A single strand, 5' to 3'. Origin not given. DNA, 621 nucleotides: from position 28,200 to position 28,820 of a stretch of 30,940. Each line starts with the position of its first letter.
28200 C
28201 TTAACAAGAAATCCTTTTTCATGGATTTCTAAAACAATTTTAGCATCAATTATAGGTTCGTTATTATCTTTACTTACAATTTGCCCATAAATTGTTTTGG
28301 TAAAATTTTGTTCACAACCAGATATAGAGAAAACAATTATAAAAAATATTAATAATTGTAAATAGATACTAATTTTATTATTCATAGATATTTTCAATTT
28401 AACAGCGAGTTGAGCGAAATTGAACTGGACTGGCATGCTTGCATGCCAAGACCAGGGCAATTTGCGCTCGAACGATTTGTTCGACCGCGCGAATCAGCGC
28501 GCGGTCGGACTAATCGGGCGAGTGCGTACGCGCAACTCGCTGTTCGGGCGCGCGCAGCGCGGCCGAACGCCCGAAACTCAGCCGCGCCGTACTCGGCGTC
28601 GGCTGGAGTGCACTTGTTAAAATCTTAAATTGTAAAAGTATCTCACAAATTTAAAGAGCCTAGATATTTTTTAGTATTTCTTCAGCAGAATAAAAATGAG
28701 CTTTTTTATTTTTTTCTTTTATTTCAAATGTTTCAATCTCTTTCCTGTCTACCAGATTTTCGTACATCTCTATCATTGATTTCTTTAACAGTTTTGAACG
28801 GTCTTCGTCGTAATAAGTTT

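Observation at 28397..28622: One attC-like site is expanded to 226 bp by a roughly 165-bp, very GC-rich insert with perfect hairpins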

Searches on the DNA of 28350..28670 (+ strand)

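Call 10: search_rna_families(source=window, start=28350, end=28670, threshold=evalue, max_evalue=10, show_alignments=3)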
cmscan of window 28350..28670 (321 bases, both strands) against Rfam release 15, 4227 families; matches with E-value up to 10: 10.
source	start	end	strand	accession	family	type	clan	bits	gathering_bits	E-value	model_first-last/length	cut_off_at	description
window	28404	28541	+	RF01699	Clostridiales-1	Gene; sRNA;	-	39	48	2.5e-07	1-166/166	no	Clostridiales-1 RNA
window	28465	28525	+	RF04051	mir-8517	Gene; miRNA;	-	22.2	70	0.025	1-108/108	no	mir-8517 microRNA precursor family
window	28459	28599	+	RF00261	IRES_L-myc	Cis-reg; IRES;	-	22.1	60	0.016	1-221/221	no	L-myc internal ribosome entry site (IRES)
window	28352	28512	+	RF02374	YenS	Gene; sRNA;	-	20.4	80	0.017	1-169/169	no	Yersinia YenS sRNA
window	28360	28465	+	RF01480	rli52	Cis-reg;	-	20.3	70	0.93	1-95/95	no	Listeria sRNA rli52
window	28465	28524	+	RF03760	mir-2041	Gene; miRNA;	-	16.1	70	2.2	1-68/68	no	mir-2041 microRNA precursor family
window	28472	28517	+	RF01944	mir-2518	Gene; miRNA;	-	13.9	61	5.4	1-67/67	no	mir-2518 microRNA precursor family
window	28485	28569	+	RF01672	P2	Gene; sRNA;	-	13.8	80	7.4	1-138/138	no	Psudomonas sRNA P2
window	28412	28568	+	RF02691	BTH_s19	Gene; sRNA;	-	12.5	153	0.5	1-224/224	no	Burkholderia sRNA 19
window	28460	28610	+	RF02883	BcKCsr2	Gene; sRNA;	-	11.2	40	3.9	1-129/129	no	Burkholderia sRNA 2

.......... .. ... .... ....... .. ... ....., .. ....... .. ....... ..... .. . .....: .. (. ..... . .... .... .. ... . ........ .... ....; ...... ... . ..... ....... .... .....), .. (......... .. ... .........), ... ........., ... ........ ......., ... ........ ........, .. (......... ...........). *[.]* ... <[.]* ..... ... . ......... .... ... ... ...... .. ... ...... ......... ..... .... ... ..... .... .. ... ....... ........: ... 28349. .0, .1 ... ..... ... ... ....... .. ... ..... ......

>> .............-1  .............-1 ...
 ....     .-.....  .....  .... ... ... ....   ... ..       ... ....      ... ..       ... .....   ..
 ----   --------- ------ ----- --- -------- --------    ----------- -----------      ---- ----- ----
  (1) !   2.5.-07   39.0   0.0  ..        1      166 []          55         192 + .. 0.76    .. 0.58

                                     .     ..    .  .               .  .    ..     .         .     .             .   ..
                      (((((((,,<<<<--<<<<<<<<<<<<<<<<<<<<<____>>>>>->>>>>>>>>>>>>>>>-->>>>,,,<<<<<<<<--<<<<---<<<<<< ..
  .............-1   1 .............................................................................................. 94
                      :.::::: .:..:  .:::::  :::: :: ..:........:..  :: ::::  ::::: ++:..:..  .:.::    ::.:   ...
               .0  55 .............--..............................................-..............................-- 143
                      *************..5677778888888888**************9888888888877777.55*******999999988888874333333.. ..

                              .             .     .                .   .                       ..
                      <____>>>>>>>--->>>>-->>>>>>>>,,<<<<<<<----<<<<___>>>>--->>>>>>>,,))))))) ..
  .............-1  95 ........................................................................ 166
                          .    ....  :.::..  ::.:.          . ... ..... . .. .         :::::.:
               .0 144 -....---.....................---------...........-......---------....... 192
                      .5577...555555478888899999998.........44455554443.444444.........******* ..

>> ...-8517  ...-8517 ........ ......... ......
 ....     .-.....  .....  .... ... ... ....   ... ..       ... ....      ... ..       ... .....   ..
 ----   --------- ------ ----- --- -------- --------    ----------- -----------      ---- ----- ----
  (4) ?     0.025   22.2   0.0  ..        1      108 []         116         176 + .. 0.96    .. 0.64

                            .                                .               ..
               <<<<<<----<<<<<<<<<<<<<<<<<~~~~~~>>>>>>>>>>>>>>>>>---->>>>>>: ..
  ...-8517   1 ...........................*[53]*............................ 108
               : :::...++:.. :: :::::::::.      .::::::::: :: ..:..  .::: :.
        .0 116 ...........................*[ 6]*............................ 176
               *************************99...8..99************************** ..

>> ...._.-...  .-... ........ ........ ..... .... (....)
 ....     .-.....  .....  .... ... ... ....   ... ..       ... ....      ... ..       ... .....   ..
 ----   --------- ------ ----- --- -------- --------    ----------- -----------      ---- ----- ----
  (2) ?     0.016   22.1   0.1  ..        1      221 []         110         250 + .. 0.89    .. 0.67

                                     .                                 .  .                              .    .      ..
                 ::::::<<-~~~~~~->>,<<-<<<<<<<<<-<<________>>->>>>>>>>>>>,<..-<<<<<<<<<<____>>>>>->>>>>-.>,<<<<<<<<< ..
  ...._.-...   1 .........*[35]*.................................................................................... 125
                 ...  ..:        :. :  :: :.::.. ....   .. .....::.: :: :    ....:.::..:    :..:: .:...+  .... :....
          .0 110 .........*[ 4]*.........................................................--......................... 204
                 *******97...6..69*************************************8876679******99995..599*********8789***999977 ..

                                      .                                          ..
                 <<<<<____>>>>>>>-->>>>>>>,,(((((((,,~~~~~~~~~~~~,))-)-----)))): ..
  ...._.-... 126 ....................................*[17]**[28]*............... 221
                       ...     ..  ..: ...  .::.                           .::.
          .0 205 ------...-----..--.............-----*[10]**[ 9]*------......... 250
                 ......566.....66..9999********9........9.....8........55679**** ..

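Call 23: search_dna_similar(query=window:28397-28622:+, collection=plasmids, mode=distant, max_evalue=0.01)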
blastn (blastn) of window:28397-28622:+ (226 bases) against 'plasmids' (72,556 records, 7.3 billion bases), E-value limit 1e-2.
No match.
